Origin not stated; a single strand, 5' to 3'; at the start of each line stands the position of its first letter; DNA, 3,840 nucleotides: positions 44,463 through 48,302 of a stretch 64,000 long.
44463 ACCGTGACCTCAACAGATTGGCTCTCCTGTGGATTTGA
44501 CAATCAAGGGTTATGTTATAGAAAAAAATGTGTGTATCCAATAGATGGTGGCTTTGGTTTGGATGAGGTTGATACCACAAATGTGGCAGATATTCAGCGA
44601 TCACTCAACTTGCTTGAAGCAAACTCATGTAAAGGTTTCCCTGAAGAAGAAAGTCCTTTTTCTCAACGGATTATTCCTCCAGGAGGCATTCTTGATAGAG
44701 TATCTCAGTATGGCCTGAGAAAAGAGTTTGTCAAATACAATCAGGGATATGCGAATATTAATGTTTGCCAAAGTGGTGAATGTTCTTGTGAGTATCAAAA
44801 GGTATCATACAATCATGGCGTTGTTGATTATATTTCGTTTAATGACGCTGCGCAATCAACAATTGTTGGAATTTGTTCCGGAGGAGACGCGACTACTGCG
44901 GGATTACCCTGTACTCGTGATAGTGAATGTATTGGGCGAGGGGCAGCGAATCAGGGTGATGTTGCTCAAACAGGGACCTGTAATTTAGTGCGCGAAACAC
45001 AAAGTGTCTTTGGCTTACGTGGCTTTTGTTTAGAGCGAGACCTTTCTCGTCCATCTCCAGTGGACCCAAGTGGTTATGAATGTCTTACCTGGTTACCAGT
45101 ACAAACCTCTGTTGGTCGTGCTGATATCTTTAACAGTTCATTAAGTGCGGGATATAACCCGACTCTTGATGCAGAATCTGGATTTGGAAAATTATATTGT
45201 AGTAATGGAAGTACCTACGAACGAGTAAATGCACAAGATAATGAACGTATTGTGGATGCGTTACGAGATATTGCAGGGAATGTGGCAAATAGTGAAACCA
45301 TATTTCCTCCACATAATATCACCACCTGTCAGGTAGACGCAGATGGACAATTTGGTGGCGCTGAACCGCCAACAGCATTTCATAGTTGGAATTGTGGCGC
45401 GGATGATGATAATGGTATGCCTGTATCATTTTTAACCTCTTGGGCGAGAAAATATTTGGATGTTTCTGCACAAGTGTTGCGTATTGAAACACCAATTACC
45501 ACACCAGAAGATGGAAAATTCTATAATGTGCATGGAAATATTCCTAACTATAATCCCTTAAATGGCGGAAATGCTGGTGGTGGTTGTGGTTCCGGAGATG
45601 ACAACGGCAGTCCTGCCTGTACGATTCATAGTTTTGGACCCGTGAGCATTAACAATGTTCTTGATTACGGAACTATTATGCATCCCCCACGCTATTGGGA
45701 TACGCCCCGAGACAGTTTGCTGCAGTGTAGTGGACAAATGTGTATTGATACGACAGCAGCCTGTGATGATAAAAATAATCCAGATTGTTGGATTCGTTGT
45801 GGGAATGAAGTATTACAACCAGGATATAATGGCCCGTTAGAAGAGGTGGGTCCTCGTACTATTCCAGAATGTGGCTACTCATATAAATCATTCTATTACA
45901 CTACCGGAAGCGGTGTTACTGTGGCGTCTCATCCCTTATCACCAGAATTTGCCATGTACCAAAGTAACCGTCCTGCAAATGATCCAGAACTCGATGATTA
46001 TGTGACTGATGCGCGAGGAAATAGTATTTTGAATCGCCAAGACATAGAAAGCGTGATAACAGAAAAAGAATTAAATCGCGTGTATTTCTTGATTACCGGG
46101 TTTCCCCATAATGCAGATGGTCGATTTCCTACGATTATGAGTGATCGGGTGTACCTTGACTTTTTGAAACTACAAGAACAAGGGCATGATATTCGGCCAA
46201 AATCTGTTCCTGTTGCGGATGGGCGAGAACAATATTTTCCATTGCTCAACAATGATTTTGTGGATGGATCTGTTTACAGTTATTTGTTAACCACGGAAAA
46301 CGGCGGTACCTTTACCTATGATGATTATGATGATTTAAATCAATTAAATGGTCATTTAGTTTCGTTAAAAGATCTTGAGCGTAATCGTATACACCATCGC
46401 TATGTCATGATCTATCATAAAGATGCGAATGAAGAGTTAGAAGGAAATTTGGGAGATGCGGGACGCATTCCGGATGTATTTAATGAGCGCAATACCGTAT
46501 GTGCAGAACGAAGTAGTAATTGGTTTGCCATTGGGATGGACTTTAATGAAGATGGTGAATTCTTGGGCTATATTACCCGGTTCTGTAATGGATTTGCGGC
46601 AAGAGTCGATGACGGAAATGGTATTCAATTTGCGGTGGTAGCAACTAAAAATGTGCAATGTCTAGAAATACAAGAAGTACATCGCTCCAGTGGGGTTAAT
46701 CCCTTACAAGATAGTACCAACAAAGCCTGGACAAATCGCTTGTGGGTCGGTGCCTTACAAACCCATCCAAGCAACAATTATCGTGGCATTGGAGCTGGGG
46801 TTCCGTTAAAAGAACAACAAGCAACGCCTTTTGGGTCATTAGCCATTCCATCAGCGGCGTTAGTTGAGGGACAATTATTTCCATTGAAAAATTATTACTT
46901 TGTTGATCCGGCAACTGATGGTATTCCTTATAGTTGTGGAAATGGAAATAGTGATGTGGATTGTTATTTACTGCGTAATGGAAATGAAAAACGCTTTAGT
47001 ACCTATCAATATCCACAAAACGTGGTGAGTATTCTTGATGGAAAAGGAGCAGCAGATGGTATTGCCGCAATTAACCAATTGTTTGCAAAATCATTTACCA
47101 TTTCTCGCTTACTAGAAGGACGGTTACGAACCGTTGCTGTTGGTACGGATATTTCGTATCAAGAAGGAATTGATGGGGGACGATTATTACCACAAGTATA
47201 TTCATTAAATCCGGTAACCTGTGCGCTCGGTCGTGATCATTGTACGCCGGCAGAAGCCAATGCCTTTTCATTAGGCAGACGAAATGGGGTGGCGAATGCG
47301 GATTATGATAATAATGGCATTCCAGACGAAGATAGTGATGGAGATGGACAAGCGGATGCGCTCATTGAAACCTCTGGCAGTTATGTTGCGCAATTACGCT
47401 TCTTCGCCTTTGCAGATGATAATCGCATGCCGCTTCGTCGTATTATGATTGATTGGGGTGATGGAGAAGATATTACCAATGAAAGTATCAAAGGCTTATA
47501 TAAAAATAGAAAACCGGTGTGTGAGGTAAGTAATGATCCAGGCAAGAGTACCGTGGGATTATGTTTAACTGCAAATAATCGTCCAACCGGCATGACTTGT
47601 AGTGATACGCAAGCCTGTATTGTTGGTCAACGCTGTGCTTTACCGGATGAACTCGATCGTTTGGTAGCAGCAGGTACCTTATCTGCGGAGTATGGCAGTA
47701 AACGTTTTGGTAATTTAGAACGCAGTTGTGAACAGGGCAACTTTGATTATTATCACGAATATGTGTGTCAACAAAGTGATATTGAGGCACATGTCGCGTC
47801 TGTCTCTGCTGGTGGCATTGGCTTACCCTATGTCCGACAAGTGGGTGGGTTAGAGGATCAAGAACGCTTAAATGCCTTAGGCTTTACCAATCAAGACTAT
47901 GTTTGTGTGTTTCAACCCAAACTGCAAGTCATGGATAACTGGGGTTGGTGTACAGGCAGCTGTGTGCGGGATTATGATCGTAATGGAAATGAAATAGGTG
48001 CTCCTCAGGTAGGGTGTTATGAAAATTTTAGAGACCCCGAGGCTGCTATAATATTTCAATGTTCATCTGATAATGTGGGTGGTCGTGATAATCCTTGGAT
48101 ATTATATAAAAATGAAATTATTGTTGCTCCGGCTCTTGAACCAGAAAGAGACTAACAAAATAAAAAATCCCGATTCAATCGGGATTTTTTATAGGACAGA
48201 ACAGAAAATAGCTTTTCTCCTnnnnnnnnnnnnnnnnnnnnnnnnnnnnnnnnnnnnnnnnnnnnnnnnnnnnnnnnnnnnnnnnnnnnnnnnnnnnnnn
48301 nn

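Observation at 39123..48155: Giant disulfide-rich secreted protein with an internal CBM-like beta-sandwich and a C-terminal acidic Ca-loop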

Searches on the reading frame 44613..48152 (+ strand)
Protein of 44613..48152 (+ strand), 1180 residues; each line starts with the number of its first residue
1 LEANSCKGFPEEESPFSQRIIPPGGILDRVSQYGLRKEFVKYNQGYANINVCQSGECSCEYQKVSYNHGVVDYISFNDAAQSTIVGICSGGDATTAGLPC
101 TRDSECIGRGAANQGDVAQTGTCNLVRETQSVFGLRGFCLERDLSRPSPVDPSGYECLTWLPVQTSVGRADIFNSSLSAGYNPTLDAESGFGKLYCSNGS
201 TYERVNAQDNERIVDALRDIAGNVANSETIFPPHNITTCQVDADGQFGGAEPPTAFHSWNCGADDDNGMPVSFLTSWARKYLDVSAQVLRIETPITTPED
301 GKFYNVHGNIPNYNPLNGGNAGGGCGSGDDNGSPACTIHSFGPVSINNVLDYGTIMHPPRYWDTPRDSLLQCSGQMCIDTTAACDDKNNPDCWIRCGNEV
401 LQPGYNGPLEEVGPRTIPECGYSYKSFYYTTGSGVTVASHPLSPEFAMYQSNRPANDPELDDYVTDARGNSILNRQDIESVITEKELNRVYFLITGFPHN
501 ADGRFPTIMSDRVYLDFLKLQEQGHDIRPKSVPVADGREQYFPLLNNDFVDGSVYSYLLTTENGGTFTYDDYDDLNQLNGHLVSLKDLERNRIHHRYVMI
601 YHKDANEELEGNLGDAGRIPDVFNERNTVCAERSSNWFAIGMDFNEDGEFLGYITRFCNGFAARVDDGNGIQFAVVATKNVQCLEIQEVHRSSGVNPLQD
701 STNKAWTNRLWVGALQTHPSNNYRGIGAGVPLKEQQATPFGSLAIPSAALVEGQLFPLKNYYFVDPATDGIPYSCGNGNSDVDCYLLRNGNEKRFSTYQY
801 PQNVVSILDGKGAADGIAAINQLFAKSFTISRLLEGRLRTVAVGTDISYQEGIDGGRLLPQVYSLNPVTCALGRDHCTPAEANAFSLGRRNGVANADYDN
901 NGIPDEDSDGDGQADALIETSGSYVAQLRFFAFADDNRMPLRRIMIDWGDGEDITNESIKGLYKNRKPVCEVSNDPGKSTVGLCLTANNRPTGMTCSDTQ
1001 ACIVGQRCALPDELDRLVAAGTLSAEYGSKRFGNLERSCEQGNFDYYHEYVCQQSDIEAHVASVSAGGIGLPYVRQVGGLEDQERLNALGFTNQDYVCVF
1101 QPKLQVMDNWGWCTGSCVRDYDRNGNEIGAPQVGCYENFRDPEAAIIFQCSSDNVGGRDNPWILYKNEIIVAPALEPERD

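Call 82: predict_structure(alignment_id=A6)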
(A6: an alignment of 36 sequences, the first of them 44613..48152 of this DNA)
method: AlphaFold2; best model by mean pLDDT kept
length: 1180 residues; sequences in the alignment: 36
mean_pLDDT: 67.2   pTM: 0.62
mean pLDDT of the five models: 67.2, 66.1, 65.5, 65.1, 63.4
residues with pLDDT >= 90: 183; 70-90: 381; 50-70: 335; < 50: 281
segments of 3 or more residues with pLDDT < 50: 1-43, 45-50, 52-58, 134-136, 161-167, 223-256, 262-265, 297-336, 363-384, 397-427, 447-470, 545-548, 605-607, 614-616, 718-729, 777-780, 787-799, 1178-1180
pLDDT, mean of each block of 10 residues (from residue 1): 36 45 42 45 46 45 69 55 69 75 77 56 75 51 61 57 48 74 78 74 61 63 44 42 45 48 54 82 83 58 33 30 37 50 56 73 45 39 53 52 36 39 44 52 53 36 42 73 88 77 73 90 86 67 52 87 70 61 71 91 62 53 69 74 91 82 56 87 77 66 78 60 40 55 70 62 71 54 49 44 54 65 69 54 63 63 89 80 90 81 80 89 88 87 91 84 91 88 93 90 89 94 85 92 88 91 93 93 91 95 92 79 63 77 77 69 92 67
secondary structure, 60 per line:
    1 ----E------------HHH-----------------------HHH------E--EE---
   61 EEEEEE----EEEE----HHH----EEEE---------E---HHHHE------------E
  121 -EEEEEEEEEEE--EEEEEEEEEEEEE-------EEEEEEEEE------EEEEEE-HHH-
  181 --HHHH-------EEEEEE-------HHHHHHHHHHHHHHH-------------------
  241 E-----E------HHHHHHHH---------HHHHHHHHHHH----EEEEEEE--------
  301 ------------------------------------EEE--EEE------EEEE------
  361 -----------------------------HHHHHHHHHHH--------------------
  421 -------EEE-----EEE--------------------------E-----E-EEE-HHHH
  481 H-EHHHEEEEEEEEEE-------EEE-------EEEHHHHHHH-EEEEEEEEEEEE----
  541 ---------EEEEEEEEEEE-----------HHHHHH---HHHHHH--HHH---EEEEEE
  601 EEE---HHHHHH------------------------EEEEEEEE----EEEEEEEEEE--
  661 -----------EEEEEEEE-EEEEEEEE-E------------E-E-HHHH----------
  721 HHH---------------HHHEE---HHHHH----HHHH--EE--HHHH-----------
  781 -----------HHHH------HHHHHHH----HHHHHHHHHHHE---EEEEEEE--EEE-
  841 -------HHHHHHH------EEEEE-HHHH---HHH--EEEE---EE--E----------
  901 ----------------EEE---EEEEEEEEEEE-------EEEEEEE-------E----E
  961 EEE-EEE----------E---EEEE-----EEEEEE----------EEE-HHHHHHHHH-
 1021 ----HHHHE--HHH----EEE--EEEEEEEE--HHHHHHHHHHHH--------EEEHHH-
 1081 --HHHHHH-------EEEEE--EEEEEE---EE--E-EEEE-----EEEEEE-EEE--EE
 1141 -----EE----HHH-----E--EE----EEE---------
elements in order (helices of 4 or more, strands of 3 or more residues): E61-66 E71-74 E86-89 H103-106 E122-132 E135-147 E155-163 E170-175 H183-186 E194-199 H207-221 H254-261 H271-281 E286-292 E337-339 E342-344 E351-354 H390-400 E428-430 E436-438 E473-475 H477-481 E487-496 E504-506 E514-516 H517-523 E525-536 E550-560 H572-577 H581-586 E595-603 H607-612 E637-644 E649-658 E672-679 E681-688 H707-710 H747-751 H756-759 H766-769 H792-795 H802-808 H813-823 E828-834 E837-839 H848-854 E861-865 H867-870 E879-882 E917-919 E923-933 E941-947 E960-963 E965-967 E982-985 E991-996 E1007-1009 H1011-1019 H1025-1028 E1039-1041 E1044-1051 H1054-1065 E1074-1076 H1083-1088 E1096-1100 E1103-1108 E1118-1121 E1127-1132 E1134-1136 E1169-1171

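Call 84: fold_search(model_id=the predicted structure, library=pdb)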
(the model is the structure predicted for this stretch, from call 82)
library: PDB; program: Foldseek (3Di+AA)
matches with E <= 10: 195; with E <= 0.001: 0
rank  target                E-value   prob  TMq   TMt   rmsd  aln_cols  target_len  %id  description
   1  1eq6                  2.1e-01  0.13  0.05  0.20  12.8       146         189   10  1.9 ANGSTROM RESOLUTION CRYSTAL STRUCTURE OF THE SACCHAROMYCES CEREVISIAE RAN-BINDING PROTEIN MOG1P (released 2000-05-27)
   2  2wb7_A                2.8e-01  0.09  0.05  0.10  18.8       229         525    7  pT26-6p (released 2009-03-03)
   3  3evj_L                2.8e-01  0.02  0.03  0.07  20.1       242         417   12  Intermediate structure of antithrombin bound to the natural pentasaccharide (released 2008-10-21)
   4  8cem_F                3.1e-01  0.02  0.04  0.06  26.3       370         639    8  Structure of bovine native C3, re-refinement (released 2023-04-05)
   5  1tjj_C                3.6e-01  0.04  0.04  0.18  20.7       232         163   11  Human GM2 Activator Protein PAF complex (released 2004-12-07)
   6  1pu5_C                4.0e-01  0.04  0.04  0.17  21.2       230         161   11  GM2-activator Protein crystal structure (released 2004-06-29)
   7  5dim                  4.9e-01  0.06  0.04  0.09  21.5       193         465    9  Mutant toxin in 'native' space group (released 2016-11-09)
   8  6kzk_A                5.2e-01  0.03  0.04  0.14  19.7       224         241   10  Structure of alginate lyase Aly36B mutant K143A/M171A in complex with alginate trisaccharide (released 2020-09-23)
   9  5y7c_B                5.5e-01  0.06  0.04  0.10  14.5       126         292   12  Hapalindole A and DMSPP Bound AmbP3 (released 2018-07-18)
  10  1pu5_A                6.1e-01  0.03  0.04  0.17  20.3       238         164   12  GM2-activator Protein crystal structure (released 2004-06-29)
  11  2ag2_C                7.1e-01  0.03  0.04  0.18  21.4       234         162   12  Crystal Structure Analysis of GM2-activator protein complexed with Phosphatidylcholine (released 2005-10-25)
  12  5aoe_A                7.5e-01  0.02  0.04  0.08  24.3       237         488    8  Crystal structure of pneumolysin D168A mutant. (released 2016-10-05)
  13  4zrb_F                9.7e-01  0.04  0.04  0.19  15.2       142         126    8  Crystal Structure of Hypothetical Thioesterase Protein SP_1851 with Coenzyme A from Streptococcus pneumoniae TIGR4 (released 2015-05-27)
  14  5y4g_A                9.7e-01  0.04  0.04  0.10  14.4       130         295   13  Apo Structure of AmbP3 (released 2018-07-18)
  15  4zrb_E                1.0e+00  0.04  0.04  0.19  15.1       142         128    8  Crystal Structure of Hypothetical Thioesterase Protein SP_1851 with Coenzyme A from Streptococcus pneumoniae TIGR4 (released 2015-05-27)
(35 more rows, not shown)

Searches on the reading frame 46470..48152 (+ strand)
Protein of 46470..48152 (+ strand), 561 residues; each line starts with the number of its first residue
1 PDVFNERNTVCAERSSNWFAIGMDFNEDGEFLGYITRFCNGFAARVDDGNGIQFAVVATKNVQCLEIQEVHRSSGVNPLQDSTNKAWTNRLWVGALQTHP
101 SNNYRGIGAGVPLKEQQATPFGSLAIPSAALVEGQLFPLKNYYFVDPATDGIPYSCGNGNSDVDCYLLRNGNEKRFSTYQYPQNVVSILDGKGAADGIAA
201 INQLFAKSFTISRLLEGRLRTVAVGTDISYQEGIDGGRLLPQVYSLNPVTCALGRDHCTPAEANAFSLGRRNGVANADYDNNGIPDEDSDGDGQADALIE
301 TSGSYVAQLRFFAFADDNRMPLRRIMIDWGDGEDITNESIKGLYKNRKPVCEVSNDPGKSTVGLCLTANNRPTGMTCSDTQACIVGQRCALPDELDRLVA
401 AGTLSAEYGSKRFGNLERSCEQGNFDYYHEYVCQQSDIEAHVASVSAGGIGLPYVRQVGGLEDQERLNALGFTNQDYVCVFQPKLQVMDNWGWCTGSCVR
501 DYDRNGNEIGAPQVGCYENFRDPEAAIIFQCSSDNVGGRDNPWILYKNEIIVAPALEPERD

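Call 68: search_protein_families(library=pfam, proteins=[window:46470-48152:+], max_evalue=5)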
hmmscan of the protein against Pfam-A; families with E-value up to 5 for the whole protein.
window:46470-48152:+ (561 aa): 1 family
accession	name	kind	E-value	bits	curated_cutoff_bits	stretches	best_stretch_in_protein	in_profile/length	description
PF13517.12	FG-GAP_3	-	2.4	9.3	26.9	0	271-286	43-58/61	FG-GAP-like repeat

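Call 109: search_protein_families(library=phrogs, proteins=[window:46470-48152:+], max_evalue=0.05)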
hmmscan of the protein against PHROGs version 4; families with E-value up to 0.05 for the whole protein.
window:46470-48152:+ (561 aa): 0 families
